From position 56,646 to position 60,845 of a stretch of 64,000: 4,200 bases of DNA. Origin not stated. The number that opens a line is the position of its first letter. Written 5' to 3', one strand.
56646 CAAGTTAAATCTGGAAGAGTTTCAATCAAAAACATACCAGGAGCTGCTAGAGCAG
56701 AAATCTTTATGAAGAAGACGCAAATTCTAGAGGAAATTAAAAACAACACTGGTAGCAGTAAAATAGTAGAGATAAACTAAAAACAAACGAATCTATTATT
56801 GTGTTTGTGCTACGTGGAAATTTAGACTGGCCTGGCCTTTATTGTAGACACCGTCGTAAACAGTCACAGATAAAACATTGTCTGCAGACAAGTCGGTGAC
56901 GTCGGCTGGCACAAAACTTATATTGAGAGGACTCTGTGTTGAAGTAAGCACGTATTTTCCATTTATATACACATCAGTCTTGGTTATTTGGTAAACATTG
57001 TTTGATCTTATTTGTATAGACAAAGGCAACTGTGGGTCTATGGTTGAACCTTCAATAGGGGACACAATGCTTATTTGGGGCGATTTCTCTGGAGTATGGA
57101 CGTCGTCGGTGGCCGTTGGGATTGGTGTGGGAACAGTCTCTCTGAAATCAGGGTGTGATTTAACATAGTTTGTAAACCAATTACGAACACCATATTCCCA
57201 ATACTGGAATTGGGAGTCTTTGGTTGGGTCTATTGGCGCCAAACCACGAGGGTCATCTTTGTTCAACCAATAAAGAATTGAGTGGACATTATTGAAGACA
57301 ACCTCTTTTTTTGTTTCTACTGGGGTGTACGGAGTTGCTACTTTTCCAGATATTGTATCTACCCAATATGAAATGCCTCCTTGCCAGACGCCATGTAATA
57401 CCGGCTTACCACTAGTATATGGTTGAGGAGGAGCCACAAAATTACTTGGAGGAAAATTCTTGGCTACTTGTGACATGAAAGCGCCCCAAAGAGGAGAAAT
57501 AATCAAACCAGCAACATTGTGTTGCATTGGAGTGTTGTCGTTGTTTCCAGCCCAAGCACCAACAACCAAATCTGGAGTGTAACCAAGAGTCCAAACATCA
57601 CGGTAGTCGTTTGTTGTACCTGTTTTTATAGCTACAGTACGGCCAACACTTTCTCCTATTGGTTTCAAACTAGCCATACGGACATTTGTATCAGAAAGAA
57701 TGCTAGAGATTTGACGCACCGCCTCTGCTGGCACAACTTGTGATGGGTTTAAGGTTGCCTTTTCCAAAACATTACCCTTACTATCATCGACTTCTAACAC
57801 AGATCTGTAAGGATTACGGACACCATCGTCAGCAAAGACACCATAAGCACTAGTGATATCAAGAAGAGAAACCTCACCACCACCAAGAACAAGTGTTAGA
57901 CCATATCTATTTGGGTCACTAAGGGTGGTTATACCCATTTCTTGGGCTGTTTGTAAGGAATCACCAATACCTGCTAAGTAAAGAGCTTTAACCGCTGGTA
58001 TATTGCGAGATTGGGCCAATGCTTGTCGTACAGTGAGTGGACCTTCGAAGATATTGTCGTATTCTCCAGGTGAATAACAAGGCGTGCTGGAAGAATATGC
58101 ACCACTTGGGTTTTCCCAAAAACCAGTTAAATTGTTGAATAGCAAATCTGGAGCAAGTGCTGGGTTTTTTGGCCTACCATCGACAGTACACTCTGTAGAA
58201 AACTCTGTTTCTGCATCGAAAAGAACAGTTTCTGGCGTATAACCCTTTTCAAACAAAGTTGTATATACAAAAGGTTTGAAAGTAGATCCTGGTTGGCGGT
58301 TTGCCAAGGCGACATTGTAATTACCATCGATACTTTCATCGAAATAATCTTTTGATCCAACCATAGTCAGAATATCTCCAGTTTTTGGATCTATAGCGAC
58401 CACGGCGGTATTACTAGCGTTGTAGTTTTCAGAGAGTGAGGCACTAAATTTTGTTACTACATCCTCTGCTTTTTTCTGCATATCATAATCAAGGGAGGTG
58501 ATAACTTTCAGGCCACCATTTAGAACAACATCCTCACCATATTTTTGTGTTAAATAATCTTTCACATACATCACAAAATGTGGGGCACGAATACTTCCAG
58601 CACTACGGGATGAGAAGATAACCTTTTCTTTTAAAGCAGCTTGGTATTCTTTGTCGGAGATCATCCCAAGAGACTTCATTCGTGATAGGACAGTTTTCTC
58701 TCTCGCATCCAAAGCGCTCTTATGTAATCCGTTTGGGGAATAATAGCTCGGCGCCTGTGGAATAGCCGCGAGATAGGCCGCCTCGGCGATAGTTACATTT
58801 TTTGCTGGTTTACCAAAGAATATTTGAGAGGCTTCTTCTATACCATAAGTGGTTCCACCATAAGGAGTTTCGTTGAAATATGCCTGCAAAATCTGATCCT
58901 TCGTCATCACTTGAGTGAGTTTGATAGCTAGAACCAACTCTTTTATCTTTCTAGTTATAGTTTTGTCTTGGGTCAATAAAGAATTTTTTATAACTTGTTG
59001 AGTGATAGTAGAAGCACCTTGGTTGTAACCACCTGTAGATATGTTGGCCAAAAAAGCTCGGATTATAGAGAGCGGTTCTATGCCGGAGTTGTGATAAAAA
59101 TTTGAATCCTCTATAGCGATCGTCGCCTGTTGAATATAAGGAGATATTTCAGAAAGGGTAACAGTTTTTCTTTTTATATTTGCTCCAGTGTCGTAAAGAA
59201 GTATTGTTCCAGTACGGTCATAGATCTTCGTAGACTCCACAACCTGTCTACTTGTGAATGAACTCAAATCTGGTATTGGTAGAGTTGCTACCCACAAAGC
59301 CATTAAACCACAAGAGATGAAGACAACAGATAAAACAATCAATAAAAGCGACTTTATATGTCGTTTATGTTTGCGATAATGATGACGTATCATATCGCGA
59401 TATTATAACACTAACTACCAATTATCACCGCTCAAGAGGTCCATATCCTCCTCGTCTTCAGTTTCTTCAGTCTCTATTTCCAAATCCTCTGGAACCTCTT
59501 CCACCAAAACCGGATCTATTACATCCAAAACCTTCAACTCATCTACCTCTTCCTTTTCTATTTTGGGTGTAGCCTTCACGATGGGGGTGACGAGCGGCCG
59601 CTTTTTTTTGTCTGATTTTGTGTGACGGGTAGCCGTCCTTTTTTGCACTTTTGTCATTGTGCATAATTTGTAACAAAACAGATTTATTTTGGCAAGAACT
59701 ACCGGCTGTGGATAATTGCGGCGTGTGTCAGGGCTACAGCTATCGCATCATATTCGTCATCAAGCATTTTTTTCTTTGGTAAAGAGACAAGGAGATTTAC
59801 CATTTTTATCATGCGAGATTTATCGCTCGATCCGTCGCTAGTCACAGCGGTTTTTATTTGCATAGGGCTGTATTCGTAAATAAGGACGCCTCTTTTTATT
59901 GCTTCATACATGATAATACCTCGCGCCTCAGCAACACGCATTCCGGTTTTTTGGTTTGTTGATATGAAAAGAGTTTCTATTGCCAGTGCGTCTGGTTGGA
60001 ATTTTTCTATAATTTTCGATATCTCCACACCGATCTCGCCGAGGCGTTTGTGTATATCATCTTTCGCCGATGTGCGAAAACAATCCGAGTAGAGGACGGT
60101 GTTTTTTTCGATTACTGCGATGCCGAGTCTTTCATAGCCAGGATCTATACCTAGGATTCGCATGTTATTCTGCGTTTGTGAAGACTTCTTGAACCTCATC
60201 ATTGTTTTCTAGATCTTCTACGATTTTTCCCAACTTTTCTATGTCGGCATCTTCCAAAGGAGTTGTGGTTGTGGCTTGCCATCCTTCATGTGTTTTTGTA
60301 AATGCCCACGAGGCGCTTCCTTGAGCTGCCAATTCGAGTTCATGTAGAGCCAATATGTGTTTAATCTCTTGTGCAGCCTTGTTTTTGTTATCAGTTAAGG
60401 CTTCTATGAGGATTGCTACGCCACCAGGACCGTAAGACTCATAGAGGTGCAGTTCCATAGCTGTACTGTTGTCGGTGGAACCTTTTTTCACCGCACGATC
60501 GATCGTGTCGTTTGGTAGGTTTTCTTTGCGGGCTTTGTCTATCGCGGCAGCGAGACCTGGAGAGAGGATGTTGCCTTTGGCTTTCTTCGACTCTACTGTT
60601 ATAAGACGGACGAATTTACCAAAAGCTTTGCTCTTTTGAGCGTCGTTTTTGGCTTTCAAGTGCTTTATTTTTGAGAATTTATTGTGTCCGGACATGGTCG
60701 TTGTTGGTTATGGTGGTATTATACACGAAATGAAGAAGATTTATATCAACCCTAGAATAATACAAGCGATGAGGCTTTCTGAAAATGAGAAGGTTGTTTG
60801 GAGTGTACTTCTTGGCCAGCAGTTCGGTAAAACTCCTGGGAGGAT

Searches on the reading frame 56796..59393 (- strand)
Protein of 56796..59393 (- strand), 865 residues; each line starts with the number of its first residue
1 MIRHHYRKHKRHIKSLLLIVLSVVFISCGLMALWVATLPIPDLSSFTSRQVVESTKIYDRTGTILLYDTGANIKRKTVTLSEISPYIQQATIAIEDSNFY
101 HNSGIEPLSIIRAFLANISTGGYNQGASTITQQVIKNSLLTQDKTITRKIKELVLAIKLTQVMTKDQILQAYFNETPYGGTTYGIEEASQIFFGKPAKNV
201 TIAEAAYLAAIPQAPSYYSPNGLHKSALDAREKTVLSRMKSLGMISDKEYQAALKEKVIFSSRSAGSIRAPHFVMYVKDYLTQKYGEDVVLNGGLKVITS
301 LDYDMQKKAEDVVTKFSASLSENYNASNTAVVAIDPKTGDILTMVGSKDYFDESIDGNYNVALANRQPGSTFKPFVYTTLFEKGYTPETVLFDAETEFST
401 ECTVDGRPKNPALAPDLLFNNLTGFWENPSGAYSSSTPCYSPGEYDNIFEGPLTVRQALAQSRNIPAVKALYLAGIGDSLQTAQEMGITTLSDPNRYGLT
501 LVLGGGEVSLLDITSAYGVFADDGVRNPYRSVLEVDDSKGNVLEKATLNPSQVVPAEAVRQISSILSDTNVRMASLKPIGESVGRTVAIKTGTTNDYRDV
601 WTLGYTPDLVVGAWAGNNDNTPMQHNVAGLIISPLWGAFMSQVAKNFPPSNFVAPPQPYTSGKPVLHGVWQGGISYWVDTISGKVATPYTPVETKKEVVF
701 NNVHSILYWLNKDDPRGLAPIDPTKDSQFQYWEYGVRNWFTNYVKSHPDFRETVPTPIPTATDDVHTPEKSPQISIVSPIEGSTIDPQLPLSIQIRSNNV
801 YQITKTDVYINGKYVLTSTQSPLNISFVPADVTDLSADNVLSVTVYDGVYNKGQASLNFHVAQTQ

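Call 5: search_protein_families(library=pfam, proteins=[window:56796-59393:-], max_evalue=0.01)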
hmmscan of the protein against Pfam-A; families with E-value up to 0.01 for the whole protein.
window:56796-59393:- (865 aa): 3 families
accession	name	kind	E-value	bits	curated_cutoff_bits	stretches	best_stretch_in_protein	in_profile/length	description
PF00912.28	Transgly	-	5.8e-59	198.9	27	1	71-240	10-178/178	Transglycosylase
PF00905.27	Transpeptidase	-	1.8e-18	67.2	22.1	2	330-397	2-72/299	Penicillin binding protein transpeptidase domain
PF17957.7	Big_7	-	2.1e-05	25.5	24.1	1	772-834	1-63/70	Bacterial Ig domain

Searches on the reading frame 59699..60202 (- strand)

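Call 5: search_protein_families(library=pfam, proteins=[window:59699-60202:-], max_evalue=0.01)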
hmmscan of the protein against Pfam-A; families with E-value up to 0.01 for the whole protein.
window:59699-60202:- (167 aa): 4 families
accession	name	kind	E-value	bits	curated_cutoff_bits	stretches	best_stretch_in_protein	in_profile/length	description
PF02075.23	RuvC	-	4.4e-35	121.2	22.2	1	16-160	1-148/148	Crossover junction endodeoxyribonuclease RuvC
PF04312.18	DUF460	-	0.00091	19.4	28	1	2-59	19-76/135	Protein of unknown function (DUF460)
PF14239.11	RRXRR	-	0.003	17.9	25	1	5-53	41-89/174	RRXRR protein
PF03652.20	RuvX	-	0.0071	17.1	29.2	0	14-73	1-55/134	Holliday junction resolvase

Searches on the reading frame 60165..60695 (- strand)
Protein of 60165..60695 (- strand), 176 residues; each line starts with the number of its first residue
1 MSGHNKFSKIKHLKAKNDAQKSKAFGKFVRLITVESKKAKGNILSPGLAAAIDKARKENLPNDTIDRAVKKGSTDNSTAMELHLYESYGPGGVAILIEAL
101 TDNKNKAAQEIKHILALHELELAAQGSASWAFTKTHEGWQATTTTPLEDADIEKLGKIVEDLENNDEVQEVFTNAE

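Call 5: search_protein_families(library=pfam, proteins=[window:60165-60695:-], max_evalue=0.01)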
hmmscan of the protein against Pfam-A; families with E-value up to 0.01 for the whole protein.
window:60165-60695:- (176 aa): 2 families
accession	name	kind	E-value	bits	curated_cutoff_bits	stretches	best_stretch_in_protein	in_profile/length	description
PF01709.26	Transcrip_reg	-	6.9e-24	84.8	27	2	83-134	4-55/160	TACO1/YebC second and third domain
PF20772.2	TACO1_YebC_N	-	1.5e-20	73.9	36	1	5-74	1-72/73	TACO1/YebC protein N-terminal domain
